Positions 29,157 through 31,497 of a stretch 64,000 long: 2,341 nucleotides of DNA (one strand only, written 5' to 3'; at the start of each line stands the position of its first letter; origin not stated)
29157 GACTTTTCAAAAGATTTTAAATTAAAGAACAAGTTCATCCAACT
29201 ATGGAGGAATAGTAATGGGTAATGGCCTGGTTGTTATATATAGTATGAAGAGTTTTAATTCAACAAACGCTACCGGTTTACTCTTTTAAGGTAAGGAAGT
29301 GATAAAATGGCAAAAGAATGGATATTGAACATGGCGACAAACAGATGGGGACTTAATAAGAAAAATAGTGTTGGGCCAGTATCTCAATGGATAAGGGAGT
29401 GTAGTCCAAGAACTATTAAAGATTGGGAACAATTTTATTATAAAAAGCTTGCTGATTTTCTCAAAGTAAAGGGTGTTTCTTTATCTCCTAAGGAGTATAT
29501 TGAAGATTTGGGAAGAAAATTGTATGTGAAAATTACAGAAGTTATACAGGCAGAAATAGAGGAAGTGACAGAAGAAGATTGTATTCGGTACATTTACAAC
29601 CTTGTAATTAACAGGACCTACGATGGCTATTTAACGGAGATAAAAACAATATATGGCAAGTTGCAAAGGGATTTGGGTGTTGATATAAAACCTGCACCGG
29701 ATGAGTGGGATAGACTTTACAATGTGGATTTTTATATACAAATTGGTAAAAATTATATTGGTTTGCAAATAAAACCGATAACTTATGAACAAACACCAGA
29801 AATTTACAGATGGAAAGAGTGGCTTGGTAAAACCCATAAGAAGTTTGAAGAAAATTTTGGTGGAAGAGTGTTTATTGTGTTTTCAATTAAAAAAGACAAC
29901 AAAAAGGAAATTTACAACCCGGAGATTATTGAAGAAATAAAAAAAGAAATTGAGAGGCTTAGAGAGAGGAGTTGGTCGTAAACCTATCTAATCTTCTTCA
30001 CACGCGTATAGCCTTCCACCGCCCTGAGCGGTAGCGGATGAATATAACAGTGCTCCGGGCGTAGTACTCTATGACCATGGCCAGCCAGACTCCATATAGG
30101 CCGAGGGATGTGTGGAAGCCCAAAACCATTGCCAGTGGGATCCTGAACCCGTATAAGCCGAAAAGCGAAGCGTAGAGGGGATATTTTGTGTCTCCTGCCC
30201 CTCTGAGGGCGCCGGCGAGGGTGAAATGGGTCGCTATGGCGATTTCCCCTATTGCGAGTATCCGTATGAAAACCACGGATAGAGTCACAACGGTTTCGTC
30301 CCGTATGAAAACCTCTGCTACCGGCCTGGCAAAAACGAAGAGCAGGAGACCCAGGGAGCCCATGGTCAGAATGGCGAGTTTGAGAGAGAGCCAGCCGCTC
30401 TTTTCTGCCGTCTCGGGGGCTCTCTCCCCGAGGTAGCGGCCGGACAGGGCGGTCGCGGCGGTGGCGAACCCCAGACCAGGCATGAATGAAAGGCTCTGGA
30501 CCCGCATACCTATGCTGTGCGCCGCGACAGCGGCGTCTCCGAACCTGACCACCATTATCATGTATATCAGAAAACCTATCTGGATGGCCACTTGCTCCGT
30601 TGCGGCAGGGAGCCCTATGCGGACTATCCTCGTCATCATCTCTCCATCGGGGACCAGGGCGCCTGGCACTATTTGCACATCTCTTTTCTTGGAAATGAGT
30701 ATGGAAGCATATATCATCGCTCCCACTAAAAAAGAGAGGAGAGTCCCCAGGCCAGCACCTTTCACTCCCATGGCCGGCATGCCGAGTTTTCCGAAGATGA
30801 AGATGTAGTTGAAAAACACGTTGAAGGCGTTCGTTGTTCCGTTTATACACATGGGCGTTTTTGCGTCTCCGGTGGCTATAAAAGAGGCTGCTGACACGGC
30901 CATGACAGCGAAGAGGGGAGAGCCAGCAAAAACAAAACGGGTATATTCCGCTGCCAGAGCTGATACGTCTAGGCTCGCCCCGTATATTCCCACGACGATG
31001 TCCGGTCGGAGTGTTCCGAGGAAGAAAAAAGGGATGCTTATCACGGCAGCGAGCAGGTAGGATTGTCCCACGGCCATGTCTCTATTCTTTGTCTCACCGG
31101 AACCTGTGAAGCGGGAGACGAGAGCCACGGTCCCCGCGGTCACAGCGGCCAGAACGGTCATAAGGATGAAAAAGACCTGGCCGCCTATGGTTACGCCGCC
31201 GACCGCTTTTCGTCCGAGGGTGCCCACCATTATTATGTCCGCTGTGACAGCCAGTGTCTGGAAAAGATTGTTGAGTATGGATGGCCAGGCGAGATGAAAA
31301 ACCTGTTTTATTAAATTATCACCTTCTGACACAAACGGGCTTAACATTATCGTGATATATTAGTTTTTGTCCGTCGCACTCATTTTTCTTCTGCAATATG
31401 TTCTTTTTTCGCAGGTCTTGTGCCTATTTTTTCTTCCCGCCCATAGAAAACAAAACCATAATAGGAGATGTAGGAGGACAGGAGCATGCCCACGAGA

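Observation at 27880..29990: AT-rich restriction-modification island: methyltransferase-SNase fusion plus unclassified PD-(D/E)xK endonuclease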

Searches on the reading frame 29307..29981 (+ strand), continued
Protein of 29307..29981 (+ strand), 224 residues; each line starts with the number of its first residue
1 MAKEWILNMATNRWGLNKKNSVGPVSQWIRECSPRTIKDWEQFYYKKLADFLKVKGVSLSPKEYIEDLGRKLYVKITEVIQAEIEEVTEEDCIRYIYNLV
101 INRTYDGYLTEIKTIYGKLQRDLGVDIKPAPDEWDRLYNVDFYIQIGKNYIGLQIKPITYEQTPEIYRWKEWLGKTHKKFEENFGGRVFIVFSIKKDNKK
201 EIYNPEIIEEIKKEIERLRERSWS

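Call 49: fold_search(model_id=the predicted structure, library=pdb)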
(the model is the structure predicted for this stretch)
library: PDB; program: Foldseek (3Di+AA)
matches with E <= 10: 815; with E <= 0.001: 1
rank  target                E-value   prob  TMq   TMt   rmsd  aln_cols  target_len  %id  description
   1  7eww_B                8.2e-04  0.97  0.28  0.33  16.9       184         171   15  Crystal structure of Ebinur Lake virus cap snatching endonuclease (N52A mutant) (released 2022-01-26)
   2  7ex6_B                1.3e-03  0.96  0.29  0.34  13.6       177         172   15  Crystal structure of Ebinur Lake virus cap snatching endonuclease in complex with inhibitor 11 (released 2022-02-16)
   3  7ewz_A                1.7e-03  0.94  0.27  0.33  17.3       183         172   14  Crystal structure of Ebinur Lake virus cap snatching endonuclease (D92A mutant) (released 2022-01-26)
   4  7ex0_A                1.8e-03  0.95  0.28  0.32  13.5       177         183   15  Crystal structure of Ebinur Lake virus cap snatching endonuclease (K108A mutant) (released 2022-01-26)
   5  7eww_A                2.7e-03  0.91  0.27  0.32  13.5       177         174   16  Crystal structure of Ebinur Lake virus cap snatching endonuclease (N52A mutant) (released 2022-01-26)
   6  7ewu_D                2.8e-03  0.93  0.29  0.33  13.3       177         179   15  Crystal structure of Ebinur Lake virus cap snatching endonuclease (WT) (released 2022-01-26)
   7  7ewu_B                2.8e-03  0.92  0.29  0.33  13.4       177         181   15  Crystal structure of Ebinur Lake virus cap snatching endonuclease (WT) (released 2022-01-26)
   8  7ex0_B                4.1e-03  0.80  0.25  0.30  14.9       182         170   16  Crystal structure of Ebinur Lake virus cap snatching endonuclease (K108A mutant) (released 2022-01-26)
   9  2xi5_C                4.4e-03  0.92  0.29  0.34  16.2       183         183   11  N-terminal endonuclease domain of La Crosse virus L-protein (released 2010-10-06)
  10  7ewy_D                4.4e-03  0.80  0.26  0.31  13.7       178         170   17  Crystal structure of Ebinur Lake virus cap snatching endonuclease (D79A mutant) (released 2022-01-26)
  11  7ex1_B                4.9e-03  0.85  0.27  0.33  13.3       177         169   15  Crystal structure of Ebinur Lake virus cap snatching endonuclease (Y109A mutant) (released 2022-01-26)
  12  7ex7_C                4.9e-03  0.85  0.27  0.32  13.8       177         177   15  Crystal structure of Ebinur Lake virus cap snatching endonuclease in complex with inhibitor 16 (released 2022-02-16)
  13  7ex6_D                4.9e-03  0.82  0.26  0.32  13.8       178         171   16  Crystal structure of Ebinur Lake virus cap snatching endonuclease in complex with inhibitor 11 (released 2022-02-16)
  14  7ewx_B                6.3e-03  0.80  0.26  0.29  13.3       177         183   15  Crystal structure of Ebinur Lake virus cap snatching endonuclease (P78A mutant) (released 2022-01-26)
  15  7ewu_A                7.1e-03  0.85  0.28  0.33  13.3       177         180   15  Crystal structure of Ebinur Lake virus cap snatching endonuclease (WT) (released 2022-01-26)
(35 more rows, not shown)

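Call 53: search_dna_similar(query=window:29307-29981:+, collection=plasmids, mode=protein, max_evalue=0.001, max_rows=25)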
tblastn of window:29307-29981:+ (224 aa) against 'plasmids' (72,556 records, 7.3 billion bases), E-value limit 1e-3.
Records with a match: 1; places in all: 1; records where one place covers at least 80% of the query: 1.
Best place of each record, by identity: <60% 1.
By first word of the organism name: Clostridioides 1.
By predicted mobility (MOB-suite, as given by PLSDB): non-mobilizable 1.
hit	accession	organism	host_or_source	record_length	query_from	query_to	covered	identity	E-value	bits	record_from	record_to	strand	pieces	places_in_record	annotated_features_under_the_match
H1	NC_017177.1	Clostridioides difficile BI1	Homo sapiens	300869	12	193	81%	25.4%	1e-3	47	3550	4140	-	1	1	MjaI family restriction endonuclease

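Call 54: search_dna_similar(query=window:29307-29981:+, collection=phages, mode=protein, max_evalue=0.001, max_rows=15)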
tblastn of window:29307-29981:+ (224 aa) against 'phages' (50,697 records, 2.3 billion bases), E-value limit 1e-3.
No match.

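Call 58: list_cluster_members(proteins=[P0246, P0244, P0256, P0251, P0276, P0350, P0258, P0270, P0317, P0377])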
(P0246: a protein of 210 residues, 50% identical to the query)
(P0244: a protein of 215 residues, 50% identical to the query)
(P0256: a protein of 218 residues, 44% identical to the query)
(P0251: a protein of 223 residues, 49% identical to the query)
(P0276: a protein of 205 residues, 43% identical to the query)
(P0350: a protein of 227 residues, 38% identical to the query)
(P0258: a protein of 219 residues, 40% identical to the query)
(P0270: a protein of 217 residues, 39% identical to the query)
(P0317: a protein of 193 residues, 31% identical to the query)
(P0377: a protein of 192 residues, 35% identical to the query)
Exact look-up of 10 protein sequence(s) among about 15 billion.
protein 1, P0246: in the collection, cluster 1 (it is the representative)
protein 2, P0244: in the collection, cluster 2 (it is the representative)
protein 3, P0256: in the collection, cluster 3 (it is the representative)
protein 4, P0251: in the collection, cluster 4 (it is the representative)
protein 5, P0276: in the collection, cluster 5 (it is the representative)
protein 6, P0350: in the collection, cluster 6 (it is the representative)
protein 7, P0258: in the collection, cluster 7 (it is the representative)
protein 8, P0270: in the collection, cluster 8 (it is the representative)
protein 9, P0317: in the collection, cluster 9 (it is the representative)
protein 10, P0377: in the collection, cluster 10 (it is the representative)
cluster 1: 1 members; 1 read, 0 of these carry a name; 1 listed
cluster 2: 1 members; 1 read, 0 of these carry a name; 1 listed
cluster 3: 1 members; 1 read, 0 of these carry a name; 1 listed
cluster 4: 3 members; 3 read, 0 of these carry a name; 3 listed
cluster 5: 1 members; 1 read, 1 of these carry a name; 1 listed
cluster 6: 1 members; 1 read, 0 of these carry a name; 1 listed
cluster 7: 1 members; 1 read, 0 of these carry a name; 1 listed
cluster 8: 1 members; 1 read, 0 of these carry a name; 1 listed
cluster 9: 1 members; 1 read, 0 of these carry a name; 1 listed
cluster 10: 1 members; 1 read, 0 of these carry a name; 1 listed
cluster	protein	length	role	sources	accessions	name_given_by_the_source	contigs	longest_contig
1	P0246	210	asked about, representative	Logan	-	-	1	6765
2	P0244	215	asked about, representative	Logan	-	-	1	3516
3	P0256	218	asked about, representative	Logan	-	-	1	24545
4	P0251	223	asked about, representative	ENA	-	-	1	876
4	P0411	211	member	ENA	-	-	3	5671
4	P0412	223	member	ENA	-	-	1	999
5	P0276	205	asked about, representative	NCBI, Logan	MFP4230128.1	MAG: MjaI family restriction endonuclease [Candidatus Nanohaloarchaea archaeon]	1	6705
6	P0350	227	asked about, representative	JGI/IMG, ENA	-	-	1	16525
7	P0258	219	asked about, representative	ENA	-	-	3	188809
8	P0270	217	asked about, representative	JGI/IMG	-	-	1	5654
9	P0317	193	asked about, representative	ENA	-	-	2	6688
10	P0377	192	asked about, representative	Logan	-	-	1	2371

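Call 62: find_related_loci(query=window:29307-29981:+, collection=viral_contigs, flank=6000)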
Query window:29307-29981:+ (224 aa) in viral_contigs; peptide patterns used: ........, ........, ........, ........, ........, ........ (x = any residue, [..] = any of these).
21 stretches matched a pattern, but none encodes a relative of the query by tblastn (E <= 1e-3).

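Call 68: find_encoding_contigs(protein=P0004, flank=5000, max_places=2)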
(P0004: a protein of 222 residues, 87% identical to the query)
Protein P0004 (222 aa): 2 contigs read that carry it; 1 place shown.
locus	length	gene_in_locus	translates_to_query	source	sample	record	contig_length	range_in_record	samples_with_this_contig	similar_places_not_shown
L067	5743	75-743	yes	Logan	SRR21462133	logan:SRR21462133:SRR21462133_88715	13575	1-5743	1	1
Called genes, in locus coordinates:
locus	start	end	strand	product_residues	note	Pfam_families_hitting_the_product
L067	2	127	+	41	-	?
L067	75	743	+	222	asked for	PF09568:RE_MjaI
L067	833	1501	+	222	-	-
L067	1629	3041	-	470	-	-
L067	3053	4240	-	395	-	-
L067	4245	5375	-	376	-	-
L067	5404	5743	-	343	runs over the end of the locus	PF04307:YdjM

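Call 80: search_protein_families(library=phrogs, proteins=[window:29307-29981:+], max_evalue=0.001)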
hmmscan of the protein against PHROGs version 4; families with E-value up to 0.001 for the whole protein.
window:29307-29981:+ (224 aa): 1 family
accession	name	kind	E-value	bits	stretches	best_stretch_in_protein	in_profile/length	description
phrog_14722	-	unknown function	6e-05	23.9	1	24-112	28-107/175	-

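Call 85: list_cluster_members(proteins=[window:29331-29978:+, P0121])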
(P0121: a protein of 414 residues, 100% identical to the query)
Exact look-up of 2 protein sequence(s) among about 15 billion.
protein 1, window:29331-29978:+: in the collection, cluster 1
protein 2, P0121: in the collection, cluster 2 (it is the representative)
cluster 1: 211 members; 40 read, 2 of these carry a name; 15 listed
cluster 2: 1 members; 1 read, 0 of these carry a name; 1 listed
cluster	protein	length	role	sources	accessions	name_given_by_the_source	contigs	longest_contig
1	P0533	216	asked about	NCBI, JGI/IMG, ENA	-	-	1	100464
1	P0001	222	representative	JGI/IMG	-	-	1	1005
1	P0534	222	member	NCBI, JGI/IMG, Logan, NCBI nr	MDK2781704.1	MAG: hypothetical protein PWR13_732 [Archaeoglobi archaeon] | hypothetical protein [Archaeoglobi archaeon]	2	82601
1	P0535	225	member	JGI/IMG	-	hypothetical protein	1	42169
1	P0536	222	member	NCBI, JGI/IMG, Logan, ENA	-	-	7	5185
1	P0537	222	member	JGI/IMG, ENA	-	-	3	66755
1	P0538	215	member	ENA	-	-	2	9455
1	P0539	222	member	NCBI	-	-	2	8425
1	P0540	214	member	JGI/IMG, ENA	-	-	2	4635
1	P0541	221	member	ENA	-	-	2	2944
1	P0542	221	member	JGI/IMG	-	-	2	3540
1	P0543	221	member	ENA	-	-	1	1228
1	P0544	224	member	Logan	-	-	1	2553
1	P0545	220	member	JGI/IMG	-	-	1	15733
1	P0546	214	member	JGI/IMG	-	-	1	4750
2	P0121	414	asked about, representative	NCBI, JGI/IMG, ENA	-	-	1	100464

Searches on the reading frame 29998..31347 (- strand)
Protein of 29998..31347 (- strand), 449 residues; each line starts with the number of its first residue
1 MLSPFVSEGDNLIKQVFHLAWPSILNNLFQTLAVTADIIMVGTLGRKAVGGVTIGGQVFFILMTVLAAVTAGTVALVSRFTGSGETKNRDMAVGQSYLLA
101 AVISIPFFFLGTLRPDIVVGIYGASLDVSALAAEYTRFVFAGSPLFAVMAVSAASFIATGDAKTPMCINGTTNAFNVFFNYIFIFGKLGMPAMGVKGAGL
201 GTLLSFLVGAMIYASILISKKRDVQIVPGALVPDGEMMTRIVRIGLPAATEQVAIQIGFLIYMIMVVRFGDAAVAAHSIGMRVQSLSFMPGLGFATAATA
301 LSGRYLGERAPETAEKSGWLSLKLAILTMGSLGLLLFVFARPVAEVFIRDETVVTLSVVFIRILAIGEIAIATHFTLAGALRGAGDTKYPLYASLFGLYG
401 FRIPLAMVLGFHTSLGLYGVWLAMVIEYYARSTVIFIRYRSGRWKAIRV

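Call 3: search_protein_families(library=pfam, proteins=[window:29998-31347:-], max_evalue=0.1)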
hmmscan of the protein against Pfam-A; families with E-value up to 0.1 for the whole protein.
window:29998-31347:- (449 aa): 1 family
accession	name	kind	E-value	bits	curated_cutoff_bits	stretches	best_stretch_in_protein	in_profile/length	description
PF01554.23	MatE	-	4.9e-59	199.1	24.9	2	247-407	1-160/161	MatE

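Call 64: find_encoding_contigs(protein=window:29998-31347:-, flank=5000, max_places=6)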
Protein window:29998-31347:- (449 aa): 2 contigs read that carry it; 1 place shown.
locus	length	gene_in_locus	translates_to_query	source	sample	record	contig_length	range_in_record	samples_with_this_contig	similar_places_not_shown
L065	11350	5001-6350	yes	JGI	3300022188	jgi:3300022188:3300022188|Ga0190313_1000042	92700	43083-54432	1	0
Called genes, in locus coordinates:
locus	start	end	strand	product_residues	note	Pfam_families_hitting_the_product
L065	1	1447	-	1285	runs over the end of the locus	PF02393:US22 (faint), PF03022:MRJP (faint), PF08450:SGL (faint), PF10282:Lactonase (faint), PF01436:NHL (weak), PF17170:DUF5128, PF01436:NHL, PF05763:DUF835, +6 more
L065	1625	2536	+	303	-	PF01073:3Beta_HSD, PF01370:Epimerase, PF02719:Polysacc_synt_2, PF04321:RmlD_sub_bind, PF13460:NAD_binding_10, PF16363:GDP_Man_Dehyd, PF07993:NAD_binding_4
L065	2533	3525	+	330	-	PF09721:Exosortase_EpsH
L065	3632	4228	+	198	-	PF05231:MASE1 (weak)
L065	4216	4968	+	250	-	-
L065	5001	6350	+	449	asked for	PF01554:MatE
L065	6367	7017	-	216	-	PF09568:RE_MjaI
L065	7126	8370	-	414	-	PF08241:Methyltransf_11 (faint), PF01555:N6_N4_Mtase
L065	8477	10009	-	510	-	PF01568:Molydop_binding (weak), PF02885:Glycos_trans_3N, PF00591:Glycos_transf_3, PF07831:PYNP_C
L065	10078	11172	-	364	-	PF01008:IF-2B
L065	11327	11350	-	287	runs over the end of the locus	PF06790:UPF0259 (weak)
